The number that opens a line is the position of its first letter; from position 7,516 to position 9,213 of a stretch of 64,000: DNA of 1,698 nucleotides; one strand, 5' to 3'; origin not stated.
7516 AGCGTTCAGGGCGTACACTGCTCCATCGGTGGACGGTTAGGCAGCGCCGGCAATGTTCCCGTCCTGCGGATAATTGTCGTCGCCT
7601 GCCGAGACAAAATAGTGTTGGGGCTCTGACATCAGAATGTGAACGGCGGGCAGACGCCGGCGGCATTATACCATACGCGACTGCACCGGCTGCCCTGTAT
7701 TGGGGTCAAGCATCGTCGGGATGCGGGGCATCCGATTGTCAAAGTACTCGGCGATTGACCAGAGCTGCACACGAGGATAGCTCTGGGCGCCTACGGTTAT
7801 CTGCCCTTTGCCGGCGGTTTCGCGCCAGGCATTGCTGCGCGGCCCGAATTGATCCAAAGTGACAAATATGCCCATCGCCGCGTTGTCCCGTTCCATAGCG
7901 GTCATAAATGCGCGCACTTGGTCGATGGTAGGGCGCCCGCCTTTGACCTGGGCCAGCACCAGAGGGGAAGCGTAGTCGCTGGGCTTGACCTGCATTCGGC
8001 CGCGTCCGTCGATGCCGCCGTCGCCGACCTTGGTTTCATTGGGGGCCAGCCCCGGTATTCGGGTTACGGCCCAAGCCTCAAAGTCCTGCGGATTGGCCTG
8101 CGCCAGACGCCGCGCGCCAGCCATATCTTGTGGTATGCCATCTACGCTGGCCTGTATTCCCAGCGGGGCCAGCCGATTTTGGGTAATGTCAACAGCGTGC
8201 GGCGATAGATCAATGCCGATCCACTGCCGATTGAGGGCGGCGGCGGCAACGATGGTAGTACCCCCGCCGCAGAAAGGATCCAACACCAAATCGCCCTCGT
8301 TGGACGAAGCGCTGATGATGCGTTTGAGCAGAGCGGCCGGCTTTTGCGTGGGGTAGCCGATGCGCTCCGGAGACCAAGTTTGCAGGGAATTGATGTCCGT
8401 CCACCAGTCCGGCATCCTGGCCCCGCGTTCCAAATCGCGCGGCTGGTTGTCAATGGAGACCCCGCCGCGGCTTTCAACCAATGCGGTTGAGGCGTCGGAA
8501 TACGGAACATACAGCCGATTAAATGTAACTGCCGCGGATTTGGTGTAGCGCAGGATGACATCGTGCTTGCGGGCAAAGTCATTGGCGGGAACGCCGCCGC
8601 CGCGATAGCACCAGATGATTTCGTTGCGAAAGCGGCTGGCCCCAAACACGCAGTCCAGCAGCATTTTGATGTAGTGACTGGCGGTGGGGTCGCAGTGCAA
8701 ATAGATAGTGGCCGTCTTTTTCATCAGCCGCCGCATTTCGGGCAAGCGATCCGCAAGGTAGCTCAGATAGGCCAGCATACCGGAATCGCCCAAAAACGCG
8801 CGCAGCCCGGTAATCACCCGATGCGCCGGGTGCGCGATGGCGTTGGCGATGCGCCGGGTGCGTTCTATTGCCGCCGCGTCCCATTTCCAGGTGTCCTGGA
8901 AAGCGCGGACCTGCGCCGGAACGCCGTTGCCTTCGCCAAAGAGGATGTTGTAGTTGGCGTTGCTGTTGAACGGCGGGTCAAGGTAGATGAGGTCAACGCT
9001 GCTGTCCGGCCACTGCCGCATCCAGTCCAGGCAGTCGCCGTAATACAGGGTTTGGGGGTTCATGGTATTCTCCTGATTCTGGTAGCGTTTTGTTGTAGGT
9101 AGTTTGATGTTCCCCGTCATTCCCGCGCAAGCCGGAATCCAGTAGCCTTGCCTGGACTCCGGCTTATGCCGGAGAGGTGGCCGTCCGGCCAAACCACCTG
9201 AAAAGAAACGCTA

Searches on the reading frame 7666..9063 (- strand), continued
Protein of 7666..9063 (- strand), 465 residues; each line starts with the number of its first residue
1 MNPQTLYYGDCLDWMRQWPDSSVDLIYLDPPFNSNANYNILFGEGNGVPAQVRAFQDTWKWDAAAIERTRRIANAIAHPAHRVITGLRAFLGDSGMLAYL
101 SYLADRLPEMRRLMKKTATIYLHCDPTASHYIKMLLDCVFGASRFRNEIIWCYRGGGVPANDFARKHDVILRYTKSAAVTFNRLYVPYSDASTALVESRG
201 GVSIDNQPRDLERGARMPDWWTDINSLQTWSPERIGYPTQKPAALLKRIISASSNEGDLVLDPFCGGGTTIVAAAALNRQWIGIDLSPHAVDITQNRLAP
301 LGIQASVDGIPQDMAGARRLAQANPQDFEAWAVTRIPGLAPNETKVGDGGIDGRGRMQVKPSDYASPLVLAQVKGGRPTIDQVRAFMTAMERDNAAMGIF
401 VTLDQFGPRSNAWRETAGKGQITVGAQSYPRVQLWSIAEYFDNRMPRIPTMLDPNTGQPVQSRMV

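Call 65: search_solved_structures(query=window:7666-9063:-, max_evalue=0.1)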
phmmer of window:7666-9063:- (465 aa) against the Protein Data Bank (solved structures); distinct sequences matched with E-value up to 0.1: 24.
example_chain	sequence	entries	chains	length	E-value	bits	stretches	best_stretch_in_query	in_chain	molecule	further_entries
6pbd_A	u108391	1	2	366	1.4e-19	73.3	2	236-302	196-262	Modification methylase CcrMI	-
1nw8_A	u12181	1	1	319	1.4e-18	70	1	146-301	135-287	MODIFICATION METHYLASE RSRI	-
1eg2_A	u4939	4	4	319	2.1e-18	69.4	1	145-301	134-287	MODIFICATION METHYLASE RSRI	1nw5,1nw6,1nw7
8urk_A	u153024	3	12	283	2.7e-18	69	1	114-301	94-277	Methyltransferase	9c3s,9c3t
9c3u_A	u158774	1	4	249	3.3e-18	68.7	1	114-297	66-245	Methyltransferase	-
1g60_A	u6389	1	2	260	6.9e-16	61.1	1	114-292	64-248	Adenine-specific Methyltransferase MboIIA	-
8s9m_A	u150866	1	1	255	2.2e-13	52.8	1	216-299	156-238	DNA cytosine-N4 methyltransferase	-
8s9n_A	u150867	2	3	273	2.8e-13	52.5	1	216-299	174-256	DNA cytosine-N4 methyltransferase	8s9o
5hfj_A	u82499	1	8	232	9.3e-11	44.2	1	233-291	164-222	Adenine specific DNA methyltransferase (DpnA)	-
5hek_A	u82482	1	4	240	9.5e-11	44.2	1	233-293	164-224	Adenine specific DNA methyltransferase (DpnA)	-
2zie_A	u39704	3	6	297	3.7e-10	42.2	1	236-299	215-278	Putative modification methylase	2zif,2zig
4zcf_A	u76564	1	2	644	7e-09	38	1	78-197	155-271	Restriction endonuclease EcoP15I, modification subunit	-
6k0w_B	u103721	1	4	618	5.6e-08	35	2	241-280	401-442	Adenine specific DNA methyltransferase (Mod)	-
7dsu_A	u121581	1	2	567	3.8e-07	32.3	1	92-173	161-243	Mbo45V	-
1boo_A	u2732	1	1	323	2.4e-05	26.3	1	237-294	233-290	PROTEIN (N-4 CYTOSINE-SPECIFIC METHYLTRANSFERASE PVU II)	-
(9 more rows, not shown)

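Call 67: search_protein_families(library=pfam, proteins=[P0148, P0160, P0173, P0198, P0206, P0211, P0213, P0214], max_evalue=0.001)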
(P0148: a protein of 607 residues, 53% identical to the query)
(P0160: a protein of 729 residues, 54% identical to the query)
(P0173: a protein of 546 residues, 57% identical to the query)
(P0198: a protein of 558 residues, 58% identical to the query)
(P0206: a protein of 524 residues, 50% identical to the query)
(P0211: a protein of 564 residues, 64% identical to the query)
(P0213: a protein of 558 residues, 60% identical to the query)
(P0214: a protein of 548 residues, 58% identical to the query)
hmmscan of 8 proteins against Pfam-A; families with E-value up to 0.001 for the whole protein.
P0148 (607 aa): 4 families
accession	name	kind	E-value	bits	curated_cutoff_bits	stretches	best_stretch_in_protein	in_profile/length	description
PF01555.25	N6_N4_Mtase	-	1.3e-95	320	26.7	2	327-589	1-217/221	DNA methylase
PF03602.21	Cons_hypoth95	-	5.9e-10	39.5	24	1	256-339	41-126/182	Conserved hypothetical protein 95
PF01170.24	UPF0020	-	1.3e-05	25.4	22.3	0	254-288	26-60/197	RMKL-like, methyltransferase domain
PF02475.24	TRM5-TYW2_MTfase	-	4.7e-05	23.8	28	0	249-298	29-80/164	TRM5/TYW2 methyltransferase domain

P0160 (729 aa): 2 families
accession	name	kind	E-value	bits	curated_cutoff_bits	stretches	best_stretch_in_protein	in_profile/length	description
PF01555.25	N6_N4_Mtase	-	3e-46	158.6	26.7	1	273-558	1-221/221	DNA methylase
PF02661.23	Fic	-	2.1e-16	61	24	1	70-183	2-91/93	Fic/DOC family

P0173 (546 aa): 2 families
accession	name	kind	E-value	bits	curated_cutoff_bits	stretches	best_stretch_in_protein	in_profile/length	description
PF01555.25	N6_N4_Mtase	-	4.4e-44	151.5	26.7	1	23-376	1-221/221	DNA methylase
PF13847.12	Methyltransf_31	-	0.00046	20.3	27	0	336-378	3-48/145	Methyltransferase domain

P0198 (558 aa): 1 family
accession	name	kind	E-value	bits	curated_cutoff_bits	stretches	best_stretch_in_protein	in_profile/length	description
PF01555.25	N6_N4_Mtase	-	4.7e-42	144.9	26.7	1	27-387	1-220/221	DNA methylase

P0206 (524 aa): 1 family
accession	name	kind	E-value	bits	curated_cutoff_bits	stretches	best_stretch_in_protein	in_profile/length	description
PF01555.25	N6_N4_Mtase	-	4.6e-49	167.8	26.7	1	23-353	1-220/221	DNA methylase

P0211 (564 aa): 2 families
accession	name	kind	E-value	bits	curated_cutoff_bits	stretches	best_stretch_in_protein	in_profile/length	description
PF01555.25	N6_N4_Mtase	-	9.4e-46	157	26.7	1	23-387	1-220/221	DNA methylase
PF04471.18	Mrr_cat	-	1.1e-05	25.9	21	1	435-514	27-103/115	Restriction endonuclease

P0213 (558 aa): 2 families
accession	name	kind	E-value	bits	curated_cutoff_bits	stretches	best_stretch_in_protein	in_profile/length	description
PF01555.25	N6_N4_Mtase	-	8e-41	140.8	26.7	1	23-387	1-221/221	DNA methylase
PF22722.2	NA-iREase1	-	1.8e-05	25.1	27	1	435-519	19-100/106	NACHT-associated inactive Restriction Endonuclease 1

P0214 (548 aa): 2 families
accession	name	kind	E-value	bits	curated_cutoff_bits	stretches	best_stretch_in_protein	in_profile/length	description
PF01555.25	N6_N4_Mtase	-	3.8e-44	151.7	26.7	1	27-377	1-220/221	DNA methylase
PF05724.17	TPMT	-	0.00017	21.8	26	1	315-384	13-84/218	Thiopurine S-methyltransferase (TPMT)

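Call 100: search_dna_similar(query=window:7666-9063:-, collection=plasmids, mode=protein, max_rows=15, max_evalue=1e-20)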
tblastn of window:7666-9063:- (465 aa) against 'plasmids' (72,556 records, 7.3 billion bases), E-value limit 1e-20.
Records with a match: 39; places in all: 40; records where one place covers at least 80% of the query: 8.
Best place of each record, by identity: <60% 39.
By first word of the organism name: Enterococcus 4; Lacticaseibacillus 4; Mesorhizobium 2; Sinorhizobium 2; Phaeobacter 2; Xanthobacter 2; Paenarthrobacter 2; Arthrobacter 2; Rhizobium 1; Cellulosimicrobium 1; and 17 more.
By predicted mobility (MOB-suite, as given by PLSDB): conjugative 17; non-mobilizable 16; mobilizable 6.
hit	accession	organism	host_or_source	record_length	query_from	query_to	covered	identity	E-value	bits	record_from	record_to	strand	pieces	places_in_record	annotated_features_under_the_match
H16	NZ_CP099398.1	Rhizobium sp. Pop5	Phaseolus vulgaris,Cell culture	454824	6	465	99%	40.9%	7e-45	330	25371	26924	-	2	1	DNA methyltransferase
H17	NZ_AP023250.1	Mesorhizobium sp. 131-2-5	Lotus japonicus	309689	6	451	92%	42.3%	6e-42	326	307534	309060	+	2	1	site-specific DNA-methyltransferase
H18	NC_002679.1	Mesorhizobium japonicum MAFF 303099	-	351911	6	451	92%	42.3%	6e-42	326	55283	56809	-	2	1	site-specific DNA-methyltransferase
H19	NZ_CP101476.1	Cellulosimicrobium cellulans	water,poultry farm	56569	6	454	89%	42.2%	2e-39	316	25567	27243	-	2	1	DNA methyltransferase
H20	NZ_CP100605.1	Bradyrhizobium sp. Ash2021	-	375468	6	439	85%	43.8%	2e-38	304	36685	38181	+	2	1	DNA methyltransferase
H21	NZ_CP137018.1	Sinorhizobium fredii GR64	Phaseolus vulgaris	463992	21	451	86%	40.6%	7e-36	284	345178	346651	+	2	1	site-specific DNA-methyltransferase | DNA methyltransferase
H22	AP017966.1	Candidatus Megaera polyxenophila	-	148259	6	444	94%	36.8%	5e-80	278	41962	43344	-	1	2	adenine specific DNA methylase Mod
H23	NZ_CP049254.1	Microbacterium amylolyticum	cell culture,soil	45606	1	454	98%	33.0%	1e-61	224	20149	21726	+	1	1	DNA methyltransferase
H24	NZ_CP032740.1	Enterococcus casseliflavus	Homo sapiens,bile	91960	6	354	75%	33.1%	9e-45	175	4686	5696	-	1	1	site-specific DNA-methyltransferase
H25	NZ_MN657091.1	Psychrobacter sp.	-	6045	6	307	65%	33.8%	6e-49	187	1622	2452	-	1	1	DNA methyltransferase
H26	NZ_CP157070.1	Nitrosomonas europaea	cell culture,river sludge effuent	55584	6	308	65%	33.3%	1e-41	166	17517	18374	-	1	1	site-specific DNA-methyltransferase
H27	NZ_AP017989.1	Aminobacter sp. SS-2016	Lotus japoicus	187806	23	313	63%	34.6%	1e-37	154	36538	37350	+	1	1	site-specific DNA-methyltransferase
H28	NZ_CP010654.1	Phaeobacter inhibens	cell culture,zooplankton aquaculture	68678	6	301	64%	33.6%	1e-38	157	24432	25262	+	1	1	site-specific DNA-methyltransferase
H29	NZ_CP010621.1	Phaeobacter inhibens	cell culture,cleaning system aquaculture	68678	6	301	64%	33.6%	1e-38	157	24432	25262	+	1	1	site-specific DNA-methyltransferase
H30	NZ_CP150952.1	Yoonia sp. BS5-3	cell culture,Marine algae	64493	6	318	67%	31.7%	2e-37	153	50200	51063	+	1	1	site-specific DNA-methyltransferase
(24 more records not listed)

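Call 101: get_annotated_region(hit=H18, flank=4000)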
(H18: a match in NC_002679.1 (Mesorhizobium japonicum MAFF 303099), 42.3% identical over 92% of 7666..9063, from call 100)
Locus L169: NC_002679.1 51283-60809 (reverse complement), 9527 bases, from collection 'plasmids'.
description: Mesorhizobium japonicum MAFF 303099 plasmid pMLa, complete sequence
organism: Mesorhizobium japonicum MAFF 303099 (NCBI taxid 266835)
taxonomy: Bacteria; Pseudomonadota; Alphaproteobacteria; Hyphomicrobiales; Phyllobacteriaceae; Mesorhizobium; Mesorhizobium japonicum; Mesorhizobium japonicum MAFF 303099
host: -; source: -; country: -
typing (MOB-suite, as given by PLSDB): conjugative; relaxase MOBP,MOBP; mating-pair formation MPF_T
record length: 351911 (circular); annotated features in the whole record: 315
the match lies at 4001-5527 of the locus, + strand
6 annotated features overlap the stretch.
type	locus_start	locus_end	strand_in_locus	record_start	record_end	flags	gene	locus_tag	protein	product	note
CDS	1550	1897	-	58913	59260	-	-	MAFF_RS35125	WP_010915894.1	hypothetical protein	-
CDS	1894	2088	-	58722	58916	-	-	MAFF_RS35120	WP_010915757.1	hypothetical protein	-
CDS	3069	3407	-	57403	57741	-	-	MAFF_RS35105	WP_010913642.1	hypothetical protein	-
CDS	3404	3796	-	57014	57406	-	-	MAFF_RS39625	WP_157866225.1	hypothetical protein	-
CDS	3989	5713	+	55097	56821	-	-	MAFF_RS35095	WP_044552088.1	site-specific DNA-methyltransferase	GO:0006306 - DNA methylation [Evidence IEA]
CDS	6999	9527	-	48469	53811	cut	-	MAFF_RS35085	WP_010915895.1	type I polyketide synthase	-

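Call 102: get_annotated_region(hit=H23, flank=4000)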
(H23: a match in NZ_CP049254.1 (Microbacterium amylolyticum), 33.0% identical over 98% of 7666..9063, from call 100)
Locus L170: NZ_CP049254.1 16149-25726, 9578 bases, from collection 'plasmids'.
description: Microbacterium amylolyticum strain DSM 24221 plasmid unnamed1, complete sequence
organism: Microbacterium amylolyticum (NCBI taxid 936337)
taxonomy: Bacteria; Actinomycetota; Actinomycetes; Micrococcales; Microbacteriaceae; Microbacterium; Microbacterium amylolyticum
host: -; source: cell culture,soil; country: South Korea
typing (MOB-suite, as given by PLSDB): non-mobilizable
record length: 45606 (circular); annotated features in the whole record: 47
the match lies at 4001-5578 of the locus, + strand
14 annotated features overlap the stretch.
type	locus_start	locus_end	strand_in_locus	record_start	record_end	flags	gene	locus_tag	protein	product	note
CDS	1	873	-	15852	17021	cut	-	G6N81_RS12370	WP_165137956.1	hypothetical protein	-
CDS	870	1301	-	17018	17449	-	-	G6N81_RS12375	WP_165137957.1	hypothetical protein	-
CDS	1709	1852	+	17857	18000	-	-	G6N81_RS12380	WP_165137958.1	hypothetical protein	-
CDS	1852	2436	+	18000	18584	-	-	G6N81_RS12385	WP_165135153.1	recombinase family protein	GO:0006310 - DNA recombination [Evidence IEA]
CDS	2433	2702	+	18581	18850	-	-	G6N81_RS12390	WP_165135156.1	hypothetical protein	-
CDS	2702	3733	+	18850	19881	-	-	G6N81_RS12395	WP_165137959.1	zeta toxin family protein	-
CDS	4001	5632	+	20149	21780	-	-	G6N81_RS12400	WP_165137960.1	DNA methyltransferase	GO:0006306 - DNA methylation [Evidence IEA]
CDS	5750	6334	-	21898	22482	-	-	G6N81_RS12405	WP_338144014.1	Fic family protein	-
CDS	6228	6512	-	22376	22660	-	-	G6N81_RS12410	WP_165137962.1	hypothetical protein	-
CDS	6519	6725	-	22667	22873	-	-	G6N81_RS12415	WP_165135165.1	antitoxin VbhA family protein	-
CDS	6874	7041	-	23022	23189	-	-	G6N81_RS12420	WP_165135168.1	hypothetical protein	-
CDS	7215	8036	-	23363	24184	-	-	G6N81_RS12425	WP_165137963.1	ParA family protein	-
CDS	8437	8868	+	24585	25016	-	umuD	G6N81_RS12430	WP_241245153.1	translesion error-prone DNA polymerase V autoproteolytic subunit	-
CDS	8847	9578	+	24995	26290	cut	-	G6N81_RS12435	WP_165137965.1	Y-family DNA polymerase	-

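Call 108: find_encoding_contigs(protein=P0121, flank=6000, max_places=2)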
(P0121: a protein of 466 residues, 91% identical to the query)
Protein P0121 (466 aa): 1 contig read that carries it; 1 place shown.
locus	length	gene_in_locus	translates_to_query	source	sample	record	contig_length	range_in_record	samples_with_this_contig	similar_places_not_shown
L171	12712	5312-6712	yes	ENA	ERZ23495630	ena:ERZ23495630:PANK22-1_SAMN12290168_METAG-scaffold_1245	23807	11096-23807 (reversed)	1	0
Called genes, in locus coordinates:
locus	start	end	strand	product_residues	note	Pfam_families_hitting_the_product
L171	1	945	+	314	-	?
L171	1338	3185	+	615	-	PF00496:SBP_bac_5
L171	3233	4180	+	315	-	PF19300:BPD_transp_1_N, PF00528:BPD_transp_1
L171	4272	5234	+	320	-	PF12911:OppC_N, PF00528:BPD_transp_1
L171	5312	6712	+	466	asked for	PF13847:Methyltransf_31 (faint), PF01555:N6_N4_Mtase, PF05724:TPMT (weak)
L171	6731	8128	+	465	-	PF13847:Methyltransf_31 (faint), PF01555:N6_N4_Mtase, PF05724:TPMT (faint), PF04471:Mrr_cat (faint)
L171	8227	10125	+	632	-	PF00009:GTP_EFTU, PF01926:MMR_HSR1 (faint), PF03144:GTP_EFTU_D2, PF25461:Beta-barrel_SelB, PF09106:WHD_2nd_SelB, PF09107:WHD_3rd_SelB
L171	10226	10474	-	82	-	PF18480:DUF5615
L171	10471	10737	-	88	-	PF04255:DUF433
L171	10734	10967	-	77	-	PF04255:DUF433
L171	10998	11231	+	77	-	-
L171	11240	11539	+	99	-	-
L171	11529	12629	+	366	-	PF01381:HTH_3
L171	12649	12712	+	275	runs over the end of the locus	-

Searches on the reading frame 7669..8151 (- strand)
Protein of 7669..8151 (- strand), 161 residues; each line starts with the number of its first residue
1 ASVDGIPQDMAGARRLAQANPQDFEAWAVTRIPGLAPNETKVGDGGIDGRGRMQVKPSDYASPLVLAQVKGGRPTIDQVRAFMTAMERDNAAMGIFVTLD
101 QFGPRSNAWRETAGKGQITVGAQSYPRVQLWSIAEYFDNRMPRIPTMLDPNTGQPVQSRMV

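Call 92: predict_structure(alignment_id=A2)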
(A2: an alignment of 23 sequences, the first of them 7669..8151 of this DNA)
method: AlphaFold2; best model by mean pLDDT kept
length: 161 residues; sequences in the alignment: 23
mean_pLDDT: 91.3   pTM: 0.87
mean pLDDT of the five models: 91.3, 90.6, 90.3, 90.2, 89.4
residues with pLDDT >= 90: 133; 70-90: 17; 50-70: 6; < 50: 5
segments of 3 or more residues with pLDDT < 50: 1-3
pLDDT, mean of each block of 10 residues (from residue 1): 71 94 94 92 82 97 97 92 96 97 90 96 97 96 96 80 39
secondary structure, 60 per line:
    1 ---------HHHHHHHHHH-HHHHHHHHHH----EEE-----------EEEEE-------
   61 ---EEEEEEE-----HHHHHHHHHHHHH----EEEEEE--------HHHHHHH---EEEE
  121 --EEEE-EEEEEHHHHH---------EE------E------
elements in order: H10-19 H21-30 E35-37 E49-53 E64-70 H76-88 E93-98 H107-113 E117-120 E123-126 E128-132 H133-137

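Call 94: fold_search(model_id=the predicted structure, library=pdb)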
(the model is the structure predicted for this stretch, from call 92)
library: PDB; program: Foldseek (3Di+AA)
matches with E <= 10: 529; with E <= 0.001: 0
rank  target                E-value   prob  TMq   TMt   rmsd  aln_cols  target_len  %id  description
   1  4f0p_A                2.0e-03  1.00  0.54  0.21   4.6       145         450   20  MspJI Restriction Endonuclease - P31 Form (released 2012-08-08)
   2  4f0p_B                2.0e-03  1.00  0.56  0.22   6.4       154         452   20  MspJI Restriction Endonuclease - P31 Form (released 2012-08-08)
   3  8yfq_E                9.1e-03  1.00  0.36  0.28   6.3        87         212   13  Cryo EM structure of Komagataella phaffii RNAPII-Rat1-Rai1 pre-termination complex (released 2024-09-25)
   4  6hlq_E                1.7e-02  1.00  0.35  0.27   3.7        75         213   12  Yeast RNA polymerase I* elongation complex bound to nucleotide analog GMPCPP (released 2019-04-03)
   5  4c2m_E                2.0e-02  0.97  0.35  0.27   6.9        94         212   12  Structure of RNA polymerase I at 2.8 A resolution (released 2013-10-23)
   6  9ja1_E                2.1e-02  1.00  0.35  0.27   2.7        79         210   13  The RNA polymerase II elongation complex from Saccharomyces cerevisiae (released 2024-09-04)
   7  5xog_E                2.3e-02  0.99  0.34  0.26   3.9        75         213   13  RNA Polymerase II elongation complex bound with Spt5 KOW5 and Elf1 (released 2017-08-16)
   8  8hil_E                2.4e-02  0.57  0.32  0.26  13.0       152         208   10  A cryo-EM structure of B. oleracea RNA polymerase V at 3.57 Angstrom (released 2023-03-22)
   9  1wtd_B                2.6e-02  0.66  0.35  0.24  12.8       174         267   11  Crystal structure of type II restrcition endonuclease, EcoO109I DNA-free form (released 2004-12-14)
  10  7eu0_E                4.1e-02  0.95  0.34  0.28   5.4        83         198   12  The cryo-EM structure of A. thaliana Pol IV-RDR2 backtracked complex (released 2021-12-29)
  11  8him_E                6.4e-02  0.54  0.37  0.30   8.2       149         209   11  A cryo-EM structure of B. oleracea RNA polymerase V elongation complex at 2.73 Angstrom (released 2023-03-22)
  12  7edb_A                8.9e-02  0.51  0.38  0.21   8.8       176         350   13  EcoT38I restriction endonuclease complexed with DNA (released 2022-03-16)
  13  7e8r                  1.0e-01  0.25  0.31  0.17  10.8       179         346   12  EcoT38I restriction endonuclease (released 2022-03-02)
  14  8bao_B                1.1e-01  0.77  0.44  0.21   5.9       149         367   12  Dysgonamonadaceae bacterium CRISPR ancillary nuclease 2 (released 2022-11-30)
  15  6r0j_MODEL_1_A        1.5e-01  0.25  0.31  0.29   7.9       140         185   11  The N-terminal domain of rhomboid protease YqgP (released 2020-01-08)
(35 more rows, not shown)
